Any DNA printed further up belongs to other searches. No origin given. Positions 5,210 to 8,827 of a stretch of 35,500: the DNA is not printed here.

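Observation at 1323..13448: SusC/SusD locus whose only cargo genes are FG-GAP/ASPIC propellers: no GH/PL/CE and no regulator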

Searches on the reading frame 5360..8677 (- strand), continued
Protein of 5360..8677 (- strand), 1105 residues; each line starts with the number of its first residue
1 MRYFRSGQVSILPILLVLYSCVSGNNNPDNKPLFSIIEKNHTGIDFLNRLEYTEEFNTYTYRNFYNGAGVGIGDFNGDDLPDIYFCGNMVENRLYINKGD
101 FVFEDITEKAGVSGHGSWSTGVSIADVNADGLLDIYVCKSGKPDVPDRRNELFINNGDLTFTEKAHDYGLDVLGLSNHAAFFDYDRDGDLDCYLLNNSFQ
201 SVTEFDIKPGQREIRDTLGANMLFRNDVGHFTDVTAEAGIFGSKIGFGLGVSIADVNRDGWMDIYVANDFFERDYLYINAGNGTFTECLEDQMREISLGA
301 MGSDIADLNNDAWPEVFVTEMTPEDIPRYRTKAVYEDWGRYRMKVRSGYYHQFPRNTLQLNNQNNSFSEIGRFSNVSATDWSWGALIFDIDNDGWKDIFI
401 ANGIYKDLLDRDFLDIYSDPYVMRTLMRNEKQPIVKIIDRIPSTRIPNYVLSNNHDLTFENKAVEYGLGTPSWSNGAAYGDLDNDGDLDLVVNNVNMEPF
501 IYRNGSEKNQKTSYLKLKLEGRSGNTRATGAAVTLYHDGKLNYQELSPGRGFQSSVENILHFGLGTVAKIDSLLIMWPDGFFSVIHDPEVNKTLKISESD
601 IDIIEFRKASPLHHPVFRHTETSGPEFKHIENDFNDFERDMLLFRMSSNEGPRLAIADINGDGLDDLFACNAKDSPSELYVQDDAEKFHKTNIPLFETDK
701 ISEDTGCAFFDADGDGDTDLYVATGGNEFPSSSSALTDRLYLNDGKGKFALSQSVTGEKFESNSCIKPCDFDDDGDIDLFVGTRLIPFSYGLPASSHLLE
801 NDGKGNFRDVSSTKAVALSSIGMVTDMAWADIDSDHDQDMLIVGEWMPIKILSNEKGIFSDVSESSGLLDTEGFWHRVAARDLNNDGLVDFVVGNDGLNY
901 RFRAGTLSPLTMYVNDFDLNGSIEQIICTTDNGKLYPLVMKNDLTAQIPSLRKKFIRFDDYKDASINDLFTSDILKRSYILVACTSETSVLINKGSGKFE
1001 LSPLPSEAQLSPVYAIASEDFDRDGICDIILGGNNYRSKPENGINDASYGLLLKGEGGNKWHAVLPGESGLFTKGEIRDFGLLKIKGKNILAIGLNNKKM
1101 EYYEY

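Call 15: find_related_loci(query=window:5360-8677:-, collection=genome_contigs, flank=10000)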
Query window:5360-8677:- (1105 aa) in genome_contigs; peptide patterns used: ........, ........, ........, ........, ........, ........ (x = any residue, [..] = any of these).
598 stretches matched a pattern (row limit reached: there are more); 579 encode a relative of the query (tblastn E <= 1e-3); the best 80 are kept; 80 distinct loci.
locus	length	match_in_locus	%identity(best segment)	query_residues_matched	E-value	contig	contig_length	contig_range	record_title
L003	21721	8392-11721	64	1-1105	0e+0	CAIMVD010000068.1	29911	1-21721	MAG: uncultured Bacteroidetes bacterium isolate Loclat_bin-20678 genome assembly, contig: bin-20678:068/411, whole genom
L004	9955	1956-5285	65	1-1105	0e+0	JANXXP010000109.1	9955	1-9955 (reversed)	MAG: Bacteroidetes bacterium isolate GL140_3_metabat_15_sub GL140_3_k141_523774, whole genome shotgun sequence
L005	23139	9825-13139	65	4-1105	0e+0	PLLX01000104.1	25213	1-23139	MAG: Bacteroidales bacterium isolate fen_983 73.20120800_E3S.44_contig_20596, whole genome shotgun sequence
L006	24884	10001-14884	64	1-1105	0e+0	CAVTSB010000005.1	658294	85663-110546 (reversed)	MAG: uncultured Bacteroidales bacterium isolate MFD00905.bin.1.144 genome assembly, contig: contig_30983, whole genome s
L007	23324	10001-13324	65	1-1105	0e+0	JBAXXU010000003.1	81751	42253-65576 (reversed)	MAG: Bacteroidota bacterium isolate ELA747 MAG747_3, whole genome shotgun sequence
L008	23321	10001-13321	64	1-1105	0e+0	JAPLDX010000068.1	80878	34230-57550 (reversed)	MAG: Bacteroidia bacterium isolate LacPavin_0920_SED3_MAG_41_20 LacPavin_0920_SED3_scaffold_548688, whole genome shotgun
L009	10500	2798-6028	65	31-1105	0e+0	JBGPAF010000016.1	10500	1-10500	MAG: Bacteroidia bacterium isolate OBJ_0618_130150_135 k141_7161289_length_10500_cov_8.0007, whole genome shotgun sequen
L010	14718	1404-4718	64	1-1105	0e+0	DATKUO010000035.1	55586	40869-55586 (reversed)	MAG TPA_asm: Bacteroidales bacterium isolate SMAG_U14109 k141_2533488, whole genome shotgun sequence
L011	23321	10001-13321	63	2-1105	0e+0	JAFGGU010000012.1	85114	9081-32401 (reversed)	MAG: Bacteroidales bacterium isolate Zod_Metabat.1409 k87_1835387, whole genome shotgun sequence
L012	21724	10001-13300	64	8-1105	0e+0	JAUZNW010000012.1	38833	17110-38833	MAG: Bacteroidota bacterium isolate bin16(0d) DDJIHBGP_12, whole genome shotgun sequence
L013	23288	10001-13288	64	12-1105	0e+0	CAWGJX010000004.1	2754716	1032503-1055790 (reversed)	MAG: uncultured Bacteroidales bacterium isolate MFD05705.bin.1.174 genome assembly, contig: contig_7445, whole genome sh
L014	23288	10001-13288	64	12-1105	0e+0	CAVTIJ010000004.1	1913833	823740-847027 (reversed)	MAG: uncultured Bacteroidales bacterium isolate MFD05705.bin.1.156 genome assembly, contig: contig_7446, whole genome sh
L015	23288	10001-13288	63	11-1105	0e+0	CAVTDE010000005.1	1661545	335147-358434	MAG: uncultured Bacteroidales bacterium isolate MFD00905.bin.1.196 genome assembly, contig: contig_3095, whole genome sh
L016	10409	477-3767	62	11-1105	0e+0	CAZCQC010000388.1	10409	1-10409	MAG TPA_asm: uncultured Rikenellaceae bacterium isolate binchicken_co255_422 genome assembly, contig: k141_3210150, whol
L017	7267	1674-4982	61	5-1105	0e+0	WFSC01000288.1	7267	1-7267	MAG: Bacteroidales bacterium isolate S016_18 k151_529482, whole genome shotgun sequence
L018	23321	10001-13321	62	2-1105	0e+0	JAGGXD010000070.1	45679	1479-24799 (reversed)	MAG: Bacteroidales bacterium isolate AUK143 PB_MBMC_097_c_000000000258, whole genome shotgun sequence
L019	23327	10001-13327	63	1-1105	0e+0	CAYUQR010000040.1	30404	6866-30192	MAG TPA_asm: uncultured Rikenellaceae bacterium isolate binchicken_co129_657 genome assembly, contig: NODE_3945_length_3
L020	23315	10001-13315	60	1-1105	0e+0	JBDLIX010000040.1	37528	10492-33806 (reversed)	MAG: Bacteroidota bacterium isolate MAG062 MAG062_40, whole genome shotgun sequence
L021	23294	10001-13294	60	10-1105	0e+0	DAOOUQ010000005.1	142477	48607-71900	MAG TPA_asm: Bacteroidales bacterium isolate AMR_MDS_2463 NODE_47_length_142477_cov_11.768189, whole genome shotgun sequ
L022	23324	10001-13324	58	1-1105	0e+0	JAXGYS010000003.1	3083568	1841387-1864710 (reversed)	MAG: Bacteroidales bacterium isolate AnMBR.bin519 bin519_3, whole genome shotgun sequence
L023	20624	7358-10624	61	21-1105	0e+0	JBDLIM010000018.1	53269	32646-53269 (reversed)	MAG: Bacteroidota bacterium isolate MAG031 MAG031_18, whole genome shotgun sequence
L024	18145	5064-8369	58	7-1105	0e+0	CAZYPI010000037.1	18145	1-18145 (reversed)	MAG TPA_asm: uncultured Rikenellaceae bacterium isolate SRP163575_co1_577 genome assembly, contig: NODE_6495_length_1814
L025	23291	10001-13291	60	11-1105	0e+0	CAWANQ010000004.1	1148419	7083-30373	MAG: uncultured Bacteroidetes bacterium isolate MFD03804.bin.1.203 genome assembly, contig: contig_15584, whole genome s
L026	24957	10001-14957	59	11-1105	0e+0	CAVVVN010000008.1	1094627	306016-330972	MAG: uncultured Bacteroidales bacterium isolate MFD03804.bin.1.21 genome assembly, contig: contig_7235, whole genome sho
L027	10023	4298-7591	58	10-1105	0e+0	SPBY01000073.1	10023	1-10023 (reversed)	MAG: Bacteroidia bacterium isolate das_tool.concoct.150 k141_317531, whole genome shotgun sequence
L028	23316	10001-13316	62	1-1105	0e+0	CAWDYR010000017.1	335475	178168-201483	MAG: uncultured Bacteroidales bacterium isolate MFD05674.bin.2.1 genome assembly, contig: contig_41843, whole genome sho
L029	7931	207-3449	54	33-1105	0e+0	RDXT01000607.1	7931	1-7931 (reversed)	MAG: Bacteroidetes bacterium isolate PH2015_11S_54_10 PH2015_11S_scaffold_1373, whole genome shotgun sequence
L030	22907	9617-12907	54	11-1103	0e+0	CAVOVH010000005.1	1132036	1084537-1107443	MAG: uncultured Cytophagales bacterium isolate MFD09779.bin.2.36 genome assembly, contig: contig_49625, whole genome sho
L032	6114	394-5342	52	31-1105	0e+0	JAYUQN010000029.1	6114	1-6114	MAG: Saprospiraceae bacterium isolate GL114_DN_metabinner_24 GL114_DN_metabinner_24_28, whole genome shotgun sequence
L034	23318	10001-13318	63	2-1105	0e+0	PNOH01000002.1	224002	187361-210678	MAG: Odoribacter sp. isolate SW.3.41 SW_1000015_224002, whole genome shotgun sequence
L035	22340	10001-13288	63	11-1105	0e+0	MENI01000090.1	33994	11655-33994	MAG: Bacteroidetes bacterium GWA2_40_15 gwa2_scaffold_4158, whole genome shotgun sequence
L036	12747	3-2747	64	26-1105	0e+0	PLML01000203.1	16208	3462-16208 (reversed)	MAG: Bacteroidales bacterium isolate fen_980 73.20120800_E3D.18_contig_9141, whole genome shotgun sequence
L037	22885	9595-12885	66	11-1105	0e+0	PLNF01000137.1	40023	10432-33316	MAG: Bacteroidales bacterium isolate fen_976 73.20120800_E2D.36_contig_1658, whole genome shotgun sequence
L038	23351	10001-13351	51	1-1105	0e+0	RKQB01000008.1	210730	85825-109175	Cyclobacteriaceae bacterium YHN15 YHN15_scaffold8, whole genome shotgun sequence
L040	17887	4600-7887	56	12-1105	0e+0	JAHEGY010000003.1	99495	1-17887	MAG: Cyclobacteriaceae bacterium isolate Ww429 NODE_103_length_99495_cov_5.479160, whole genome shotgun sequence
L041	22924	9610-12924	63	1-1105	0e+0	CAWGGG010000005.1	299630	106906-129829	MAG: uncultured Bacteroidales bacterium isolate MFD02979.bin.1.62 genome assembly, contig: contig_65161, whole genome sh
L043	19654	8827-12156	65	1-1105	0e+0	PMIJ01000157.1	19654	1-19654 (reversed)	MAG: Bacteroidales bacterium isolate fen_957 73.20120600_E3D.48_contig_44502, whole genome shotgun sequence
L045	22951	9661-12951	63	11-1105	0e+0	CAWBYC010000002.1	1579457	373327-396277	MAG: uncultured Bacteroidales bacterium isolate MFD05442.bin.2.264 genome assembly, contig: contig_1767, whole genome sh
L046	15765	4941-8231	62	9-1105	0e+0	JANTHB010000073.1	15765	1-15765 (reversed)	MAG: Bacteroidales bacterium isolate bin10098 c_000000003669, whole genome shotgun sequence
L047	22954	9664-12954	63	11-1105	0e+0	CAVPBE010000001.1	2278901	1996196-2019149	MAG: uncultured Bacteroidales bacterium isolate MFD00032.bin.1.235 genome assembly, contig: contig_13604, whole genome s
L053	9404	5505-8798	63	10-1105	0e+0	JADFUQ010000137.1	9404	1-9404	MAG: Bacteroidetes bacterium isolate C2.bin.40 k83_451076, whole genome shotgun sequence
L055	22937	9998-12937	58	67-1105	0e+0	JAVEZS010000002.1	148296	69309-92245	MAG: Bacteroidales bacterium isolate BF4_71 NODE_236_length_148296_cov_14.056287_Biofilm4, whole genome shotgun sequence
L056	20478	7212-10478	63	18-1105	0e+0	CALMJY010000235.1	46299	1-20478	MAG TPA_asm: uncultured Bacteroidetes bacterium isolate SRR5215466_bin.21_CONCOCT_v1.1_MAG genome assembly, contig: ERZ7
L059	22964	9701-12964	60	20-1105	0e+0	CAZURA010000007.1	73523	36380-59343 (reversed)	MAG TPA_asm: uncultured Bacteroides sp. isolate SRP077602_co5_373 genome assembly, contig: NODE_1451_length_73523_cov_6.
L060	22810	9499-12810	64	4-1105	0e+0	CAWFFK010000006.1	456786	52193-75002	MAG: uncultured Bacteroidales bacterium isolate MFD02416.bin.2.233 genome assembly, contig: contig_20334, whole genome s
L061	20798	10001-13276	62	16-1105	0e+0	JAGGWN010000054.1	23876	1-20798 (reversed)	MAG: Bacteroidales bacterium isolate AUK127 PB_MBMC_081_c_000000000106, whole genome shotgun sequence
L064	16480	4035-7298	50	17-1105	0e+0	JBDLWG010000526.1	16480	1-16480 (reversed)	MAG: Bacteroidota bacterium isolate logan2_2019_sw_WHONDRS-S19S_0098_B_bin.3 scaffold_1406320, whole genome shotgun sequ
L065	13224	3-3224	62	34-1105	0e+0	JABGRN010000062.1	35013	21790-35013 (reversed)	MAG: Prolixibacteraceae bacterium isolate co234_bin80 NODE_2469_length_35013_cov_14.681589, whole genome shotgun sequenc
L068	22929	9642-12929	64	11-1105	0e+0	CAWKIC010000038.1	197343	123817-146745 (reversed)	MAG: uncultured Bacteroidales bacterium isolate MFD02809.bin.2.7 genome assembly, contig: contig_253510, whole genome sh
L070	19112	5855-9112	49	16-1100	0e+0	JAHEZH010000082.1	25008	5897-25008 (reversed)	MAG: Flammeovirgaceae bacterium isolate nzgw147 NODE_1630_length_25009_cov_3.445556, whole genome shotgun sequence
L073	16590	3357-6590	64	30-1105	0e+0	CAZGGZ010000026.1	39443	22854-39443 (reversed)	MAG TPA_asm: uncultured Rikenellaceae bacterium isolate binchicken_co364_139 genome assembly, contig: NODE_557_length_39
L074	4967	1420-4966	47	7-1105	0e+0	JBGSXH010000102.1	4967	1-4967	MAG: Cyclobacteriaceae bacterium isolate JTS-RE60 k141_2138919, whole genome shotgun sequence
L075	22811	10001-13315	50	11-1105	0e+0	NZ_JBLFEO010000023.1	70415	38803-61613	Maribacter sp. 2307ULW6-5 2307ULW6-5_23, whole genome shotgun sequence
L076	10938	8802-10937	66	4-893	0e+0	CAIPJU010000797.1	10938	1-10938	MAG: uncultured Bacteroidetes bacterium isolate Umea3p4_bin-0738 genome assembly, contig: bin-0738:0797/1105, whole geno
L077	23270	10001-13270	49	11-1105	0e+0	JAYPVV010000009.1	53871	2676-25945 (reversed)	MAG: Marinoscillum sp. isolate 139588_S189_metabat_bins_sens.tsv.116 NODE_601_length_53871_cov_79.795600, whole genome s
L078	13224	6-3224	49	33-1105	0e+0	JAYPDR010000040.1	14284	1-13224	MAG: Marinoscillum sp. isolate 139580_S181_metabat_bins_sspec.tsv.117_sub NODE_4168_length_14284_cov_5.727880, whole gen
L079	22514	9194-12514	60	1-1105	0e+0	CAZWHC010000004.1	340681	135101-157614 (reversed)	MAG TPA_asm: uncultured Rikenellaceae bacterium isolate binchicken_co115_197 genome assembly, contig: NODE_21_length_340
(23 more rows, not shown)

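Call 21: search_protein_families(library=pfam, proteins=[L003:20378-21100:-, L005:2385-3404:+, L006:1213-2469:+, L003:21244-21711:-, L018:20686-21783:-, L012:248-754:-, L023:913-2241:-, L025:2576-3625:-, L007:2195-4516:+, L038:17029-19140:+], max_evalue=0.001)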
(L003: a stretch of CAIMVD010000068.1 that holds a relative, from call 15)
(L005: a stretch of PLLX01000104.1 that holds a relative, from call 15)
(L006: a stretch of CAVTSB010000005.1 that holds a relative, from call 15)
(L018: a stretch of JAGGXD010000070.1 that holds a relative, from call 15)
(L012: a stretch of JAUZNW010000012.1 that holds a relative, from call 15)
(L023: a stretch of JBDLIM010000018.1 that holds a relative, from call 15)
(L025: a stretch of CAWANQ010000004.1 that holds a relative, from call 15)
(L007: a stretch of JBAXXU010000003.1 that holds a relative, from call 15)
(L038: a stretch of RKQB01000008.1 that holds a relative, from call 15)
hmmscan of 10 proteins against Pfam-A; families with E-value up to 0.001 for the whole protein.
L003:20378-21100:- (240 aa): 1 family
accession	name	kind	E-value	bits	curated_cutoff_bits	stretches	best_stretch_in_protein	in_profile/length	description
PF01182.26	Glucosamine_iso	-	1.2e-14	55.1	27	1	11-226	9-220/225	Glucosamine-6-phosphate isomerases/6-phosphogluconolactonase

L005:2385-3404:+ (339 aa): 16 families
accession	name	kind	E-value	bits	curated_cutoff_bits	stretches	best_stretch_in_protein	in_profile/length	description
PF13377.12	Peripla_BP_3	-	5.2e-29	101.9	26.5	1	174-335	1-167/167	Periplasmic binding protein-like domain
PF00532.27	Peripla_BP_1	-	1.4e-27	97.3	22.2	1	64-324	2-273/281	Periplasmic binding proteins and sugar binding domain of LacI family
PF13407.12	Peripla_BP_4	-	6.2e-17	62.4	35.1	1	66-315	1-257/258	Periplasmic binding protein domain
PF00356.27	LacI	-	7.4e-12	45.3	27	1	7-52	1-46/46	Bacterial regulatory proteins, lacI family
PF01381.28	HTH_3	-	1.5e-05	25.4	23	1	6-35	10-39/55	Helix-turn-helix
PF13412.12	HTH_24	-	1.5e-05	24.9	21.9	1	3-27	15-39/48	Winged helix-turn-helix DNA-binding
PF04967.18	HTH_10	-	5.9e-05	23.2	23.1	1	5-27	23-45/53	HTH DNA binding domain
PF13384.12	HTH_23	-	6.3e-05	23.1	24.6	1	5-28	17-40/50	Homeodomain-like domain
PF02796.21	HTH_7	-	0.00016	22.1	23.8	1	3-22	20-38/45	Helix-turn-helix domain of resolvase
PF01325.25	Fe_dep_repress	-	0.00026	21.6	26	0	4-27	21-44/60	Iron dependent repressor, N-terminal DNA binding domain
PF12802.13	MarR_2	-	0.00026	21.5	27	1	2-27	17-42/61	MarR family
PF08279.18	HTH_11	-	0.00029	21.1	25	1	2-27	12-37/55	HTH domain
PF04760.21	IF2_N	-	0.00034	20.8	25.3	0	6-35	4-33/53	Translation initiation factor IF-2, N-terminal region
PF01047.28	MarR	-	0.0004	20.7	24.6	0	3-27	15-39/59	MarR family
PF00165.29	HTH_AraC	-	0.00041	20.8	26.6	0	2-27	2-30/42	Bacterial regulatory helix-turn-helix proteins, AraC family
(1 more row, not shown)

L006:1213-2469:+ (418 aa): 1 family
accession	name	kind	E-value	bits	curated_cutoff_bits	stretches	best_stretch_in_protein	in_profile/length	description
PF07690.21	MFS_1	-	1.5e-28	100.2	33.4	1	12-367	2-345/347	Major Facilitator Superfamily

L003:21244-21711:- (155 aa): 0 families

L018:20686-21783:- (365 aa): 3 families
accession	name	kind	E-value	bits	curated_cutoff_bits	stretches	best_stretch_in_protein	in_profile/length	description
PF04041.19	Glyco_hydro_130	-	2e-33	116.2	26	1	58-363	29-308/320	beta-1,4-mannooligosaccharide phosphorylase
PF04616.20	Glyco_hydro_43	-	4.6e-06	26.6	32.2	1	132-218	10-84/288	Glycosyl hydrolases family 43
PF00251.26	Glyco_hydro_32N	-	0.00016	21.8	22.1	0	64-181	69-180/307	Glycosyl hydrolases family 32 N-terminal domain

L012:248-754:- (168 aa): 0 families

L023:913-2241:- (442 aa): 1 family
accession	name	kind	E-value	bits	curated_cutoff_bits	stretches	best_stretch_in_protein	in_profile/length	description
PF00733.27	Asn_synthase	-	3.3e-10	40.6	21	1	171-304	17-141/354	Asparagine synthase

L025:2576-3625:- (349 aa): 0 families

L007:2195-4516:+ (773 aa): 4 families
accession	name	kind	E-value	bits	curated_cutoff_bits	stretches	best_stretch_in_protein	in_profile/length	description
PF03632.21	Glyco_hydro_65m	-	1.7e-117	393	27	1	316-695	1-371/371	Glycosyl hydrolase family 65 central catalytic domain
PF03636.21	Glyco_hydro_65N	-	3e-52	178.1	26.6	1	17-254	1-233/233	Glycosyl hydrolase family 65, N-terminal domain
PF03633.20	Glyco_hydro_65C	-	5.1e-10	39.4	22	1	705-765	2-62/62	Glycosyl hydrolase family 65, C-terminal domain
PF22124.2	Glyco_hydro_95_cat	-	0.00013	21.5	27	1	442-508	174-239/408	Glycosyl hydrolase family 95 catalytic domain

L038:17029-19140:+ (703 aa): 2 families
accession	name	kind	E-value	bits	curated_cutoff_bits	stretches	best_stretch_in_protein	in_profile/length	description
PF07944.18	Beta-AFase-like_GH127_cat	-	1.7e-26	93.6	24.9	1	96-450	61-374/376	Beta-L-arabinofuranosidase, GH127 catalytic domain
PF20736.2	Glyco_hydro127M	-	1e-19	70.9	24.2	1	463-558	2-95/95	Beta-L-arabinofuranosidase, GH127 middle domain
